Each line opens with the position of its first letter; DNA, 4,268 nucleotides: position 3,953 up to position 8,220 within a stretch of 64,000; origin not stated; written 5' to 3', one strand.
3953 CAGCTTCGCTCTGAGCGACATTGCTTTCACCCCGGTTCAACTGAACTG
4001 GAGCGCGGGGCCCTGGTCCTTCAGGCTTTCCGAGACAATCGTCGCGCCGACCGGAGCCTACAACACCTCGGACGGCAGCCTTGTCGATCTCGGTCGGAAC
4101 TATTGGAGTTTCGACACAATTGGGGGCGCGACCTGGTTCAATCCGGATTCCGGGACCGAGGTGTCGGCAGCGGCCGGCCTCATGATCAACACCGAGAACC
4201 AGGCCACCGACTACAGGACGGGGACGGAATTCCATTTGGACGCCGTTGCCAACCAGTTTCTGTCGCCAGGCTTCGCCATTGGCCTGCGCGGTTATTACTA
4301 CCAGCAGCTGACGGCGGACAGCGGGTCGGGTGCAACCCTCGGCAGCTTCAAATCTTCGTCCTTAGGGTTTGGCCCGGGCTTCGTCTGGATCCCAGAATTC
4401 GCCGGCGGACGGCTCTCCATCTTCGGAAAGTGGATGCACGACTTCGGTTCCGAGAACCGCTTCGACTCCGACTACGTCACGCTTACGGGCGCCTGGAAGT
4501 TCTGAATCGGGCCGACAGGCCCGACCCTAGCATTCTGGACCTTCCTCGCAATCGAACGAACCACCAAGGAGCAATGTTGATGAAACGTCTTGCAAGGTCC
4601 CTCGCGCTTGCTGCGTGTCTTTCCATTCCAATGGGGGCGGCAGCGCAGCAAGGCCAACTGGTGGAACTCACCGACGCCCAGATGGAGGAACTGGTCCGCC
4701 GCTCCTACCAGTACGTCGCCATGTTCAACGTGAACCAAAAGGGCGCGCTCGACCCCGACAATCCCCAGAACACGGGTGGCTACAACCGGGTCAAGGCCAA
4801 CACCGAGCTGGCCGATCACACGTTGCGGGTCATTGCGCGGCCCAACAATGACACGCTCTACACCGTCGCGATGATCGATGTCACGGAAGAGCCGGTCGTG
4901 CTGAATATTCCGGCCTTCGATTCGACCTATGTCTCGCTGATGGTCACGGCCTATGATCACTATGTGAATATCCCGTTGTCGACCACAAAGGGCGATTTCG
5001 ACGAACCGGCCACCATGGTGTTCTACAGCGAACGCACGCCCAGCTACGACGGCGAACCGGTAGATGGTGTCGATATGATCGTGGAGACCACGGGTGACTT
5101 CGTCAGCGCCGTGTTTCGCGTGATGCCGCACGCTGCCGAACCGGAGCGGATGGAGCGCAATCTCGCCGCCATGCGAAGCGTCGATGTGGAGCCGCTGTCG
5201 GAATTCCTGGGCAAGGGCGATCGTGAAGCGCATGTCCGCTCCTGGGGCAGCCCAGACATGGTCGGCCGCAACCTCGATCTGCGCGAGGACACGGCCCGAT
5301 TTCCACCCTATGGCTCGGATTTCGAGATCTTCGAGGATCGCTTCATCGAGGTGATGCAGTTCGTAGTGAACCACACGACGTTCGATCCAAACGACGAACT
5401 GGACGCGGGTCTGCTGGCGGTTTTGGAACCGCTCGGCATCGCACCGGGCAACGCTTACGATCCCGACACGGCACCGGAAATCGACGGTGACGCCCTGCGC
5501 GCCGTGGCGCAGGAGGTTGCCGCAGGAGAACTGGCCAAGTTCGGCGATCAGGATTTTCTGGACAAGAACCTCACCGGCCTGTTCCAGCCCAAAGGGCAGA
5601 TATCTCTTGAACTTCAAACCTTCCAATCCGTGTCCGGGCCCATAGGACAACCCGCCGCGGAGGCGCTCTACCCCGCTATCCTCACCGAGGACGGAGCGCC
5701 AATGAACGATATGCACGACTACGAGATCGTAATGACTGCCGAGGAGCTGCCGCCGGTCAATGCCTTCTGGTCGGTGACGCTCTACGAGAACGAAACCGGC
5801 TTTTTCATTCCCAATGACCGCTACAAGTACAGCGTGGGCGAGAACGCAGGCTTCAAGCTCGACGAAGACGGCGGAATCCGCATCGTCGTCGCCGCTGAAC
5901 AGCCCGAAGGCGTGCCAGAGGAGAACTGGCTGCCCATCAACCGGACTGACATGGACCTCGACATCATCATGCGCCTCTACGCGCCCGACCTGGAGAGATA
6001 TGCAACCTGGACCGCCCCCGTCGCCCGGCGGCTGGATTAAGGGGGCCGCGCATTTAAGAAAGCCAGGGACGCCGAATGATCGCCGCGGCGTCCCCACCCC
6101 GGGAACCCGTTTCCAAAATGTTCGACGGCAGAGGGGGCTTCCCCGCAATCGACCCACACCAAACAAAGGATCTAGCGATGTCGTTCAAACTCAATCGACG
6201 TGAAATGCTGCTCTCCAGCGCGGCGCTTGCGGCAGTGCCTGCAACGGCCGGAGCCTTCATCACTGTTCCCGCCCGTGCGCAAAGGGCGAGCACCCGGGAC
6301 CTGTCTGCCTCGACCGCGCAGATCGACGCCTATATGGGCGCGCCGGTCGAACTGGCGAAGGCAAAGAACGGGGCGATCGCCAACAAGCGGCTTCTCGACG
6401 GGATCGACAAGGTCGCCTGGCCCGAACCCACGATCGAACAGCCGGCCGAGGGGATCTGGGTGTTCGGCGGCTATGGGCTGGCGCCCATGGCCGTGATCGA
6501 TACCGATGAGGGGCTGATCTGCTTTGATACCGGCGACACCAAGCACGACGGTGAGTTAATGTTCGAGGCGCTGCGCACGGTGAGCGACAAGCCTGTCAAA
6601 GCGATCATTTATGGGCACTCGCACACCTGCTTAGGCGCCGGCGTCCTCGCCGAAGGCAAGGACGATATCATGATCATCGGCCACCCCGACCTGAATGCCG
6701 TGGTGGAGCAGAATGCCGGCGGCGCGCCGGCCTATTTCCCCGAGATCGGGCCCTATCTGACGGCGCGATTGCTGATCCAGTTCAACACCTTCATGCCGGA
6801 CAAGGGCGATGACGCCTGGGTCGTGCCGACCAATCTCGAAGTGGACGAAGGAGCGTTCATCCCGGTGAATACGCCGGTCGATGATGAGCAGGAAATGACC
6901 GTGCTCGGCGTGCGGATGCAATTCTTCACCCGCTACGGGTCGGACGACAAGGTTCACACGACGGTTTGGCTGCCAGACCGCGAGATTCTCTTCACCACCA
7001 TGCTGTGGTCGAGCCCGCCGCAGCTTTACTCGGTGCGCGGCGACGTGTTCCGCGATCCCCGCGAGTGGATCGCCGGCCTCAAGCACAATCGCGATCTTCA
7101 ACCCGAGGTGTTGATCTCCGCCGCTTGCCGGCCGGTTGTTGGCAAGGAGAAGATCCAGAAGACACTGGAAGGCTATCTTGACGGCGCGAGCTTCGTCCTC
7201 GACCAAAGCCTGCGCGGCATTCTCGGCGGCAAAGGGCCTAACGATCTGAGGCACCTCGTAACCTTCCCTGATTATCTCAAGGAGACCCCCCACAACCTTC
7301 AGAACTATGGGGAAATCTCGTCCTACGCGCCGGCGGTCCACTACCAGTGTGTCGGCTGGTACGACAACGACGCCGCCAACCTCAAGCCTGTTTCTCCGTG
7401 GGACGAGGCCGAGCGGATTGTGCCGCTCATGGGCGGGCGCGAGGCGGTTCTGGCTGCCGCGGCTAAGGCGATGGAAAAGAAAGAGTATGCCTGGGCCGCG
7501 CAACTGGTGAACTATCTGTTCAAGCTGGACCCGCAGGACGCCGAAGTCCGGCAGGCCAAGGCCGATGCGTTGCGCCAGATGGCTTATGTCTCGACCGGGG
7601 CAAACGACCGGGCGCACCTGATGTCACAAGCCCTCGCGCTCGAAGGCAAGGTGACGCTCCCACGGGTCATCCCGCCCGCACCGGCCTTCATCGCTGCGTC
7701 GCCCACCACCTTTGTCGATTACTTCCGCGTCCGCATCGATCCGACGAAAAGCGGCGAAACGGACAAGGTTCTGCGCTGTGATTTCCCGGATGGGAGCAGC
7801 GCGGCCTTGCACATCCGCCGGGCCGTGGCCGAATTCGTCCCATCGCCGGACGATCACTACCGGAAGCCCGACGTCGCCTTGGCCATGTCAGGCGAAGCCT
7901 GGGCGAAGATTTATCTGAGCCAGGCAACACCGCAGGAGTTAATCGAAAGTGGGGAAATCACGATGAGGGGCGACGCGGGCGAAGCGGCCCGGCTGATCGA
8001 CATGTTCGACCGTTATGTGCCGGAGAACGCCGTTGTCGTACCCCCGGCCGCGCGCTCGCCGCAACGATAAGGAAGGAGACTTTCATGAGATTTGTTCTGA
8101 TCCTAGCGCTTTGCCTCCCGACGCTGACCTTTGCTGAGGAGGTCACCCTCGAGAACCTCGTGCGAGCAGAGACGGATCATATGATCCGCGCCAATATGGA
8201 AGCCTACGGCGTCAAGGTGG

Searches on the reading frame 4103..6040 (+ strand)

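Call 48: search_protein_families(library=pfam, proteins=[window:4103-6040:+], max_evalue=0.0001)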
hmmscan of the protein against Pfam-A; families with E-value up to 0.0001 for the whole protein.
window:4103-6040:+ (645 aa): 2 families
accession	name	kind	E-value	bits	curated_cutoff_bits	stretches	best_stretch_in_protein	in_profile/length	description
PF06742.16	DUF1214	-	6.4e-25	88.3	25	1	522-629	3-111/112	Protein of unknown function (DUF1214)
PF06863.17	DUF1254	-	2.7e-13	50.7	22.2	1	228-342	2-113/133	Protein of unknown function (DUF1254)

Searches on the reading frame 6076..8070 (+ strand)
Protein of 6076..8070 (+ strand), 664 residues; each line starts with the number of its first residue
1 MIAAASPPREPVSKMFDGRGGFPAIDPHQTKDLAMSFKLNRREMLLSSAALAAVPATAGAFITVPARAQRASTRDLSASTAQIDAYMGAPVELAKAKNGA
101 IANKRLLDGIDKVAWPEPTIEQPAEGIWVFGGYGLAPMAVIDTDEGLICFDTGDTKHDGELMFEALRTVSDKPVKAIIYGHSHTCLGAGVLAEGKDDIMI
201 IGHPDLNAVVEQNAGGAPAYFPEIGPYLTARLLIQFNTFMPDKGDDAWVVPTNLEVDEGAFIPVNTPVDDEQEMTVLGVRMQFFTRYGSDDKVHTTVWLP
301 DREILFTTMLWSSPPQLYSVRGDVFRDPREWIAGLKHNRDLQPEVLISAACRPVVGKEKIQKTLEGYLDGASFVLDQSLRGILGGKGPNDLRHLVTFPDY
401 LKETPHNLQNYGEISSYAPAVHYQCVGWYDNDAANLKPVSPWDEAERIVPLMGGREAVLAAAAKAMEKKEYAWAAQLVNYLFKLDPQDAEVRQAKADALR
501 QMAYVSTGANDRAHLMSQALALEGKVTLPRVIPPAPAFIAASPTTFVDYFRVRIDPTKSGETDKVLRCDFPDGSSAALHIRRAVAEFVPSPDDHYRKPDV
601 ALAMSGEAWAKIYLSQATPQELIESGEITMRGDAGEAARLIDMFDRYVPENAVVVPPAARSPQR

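Call 48: search_protein_families(library=pfam, proteins=[window:6076-8070:+], max_evalue=0.0001)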
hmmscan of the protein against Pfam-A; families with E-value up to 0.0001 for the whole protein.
window:6076-8070:+ (664 aa): 3 families
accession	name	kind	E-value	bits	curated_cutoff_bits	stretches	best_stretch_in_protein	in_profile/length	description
PF14863.12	Alkyl_sulf_dimr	-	3.5e-31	108.9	26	1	389-523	3-137/139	Alkyl sulfatase dimerisation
PF14864.11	Alkyl_sulf_C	-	9.4e-14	52.2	27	1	540-656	10-125/125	Alkyl sulfatase C-terminal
PF02036.22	SCP2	-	1.6e-05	25.6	21.3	1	592-644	49-100/101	SCP-2 sterol transfer family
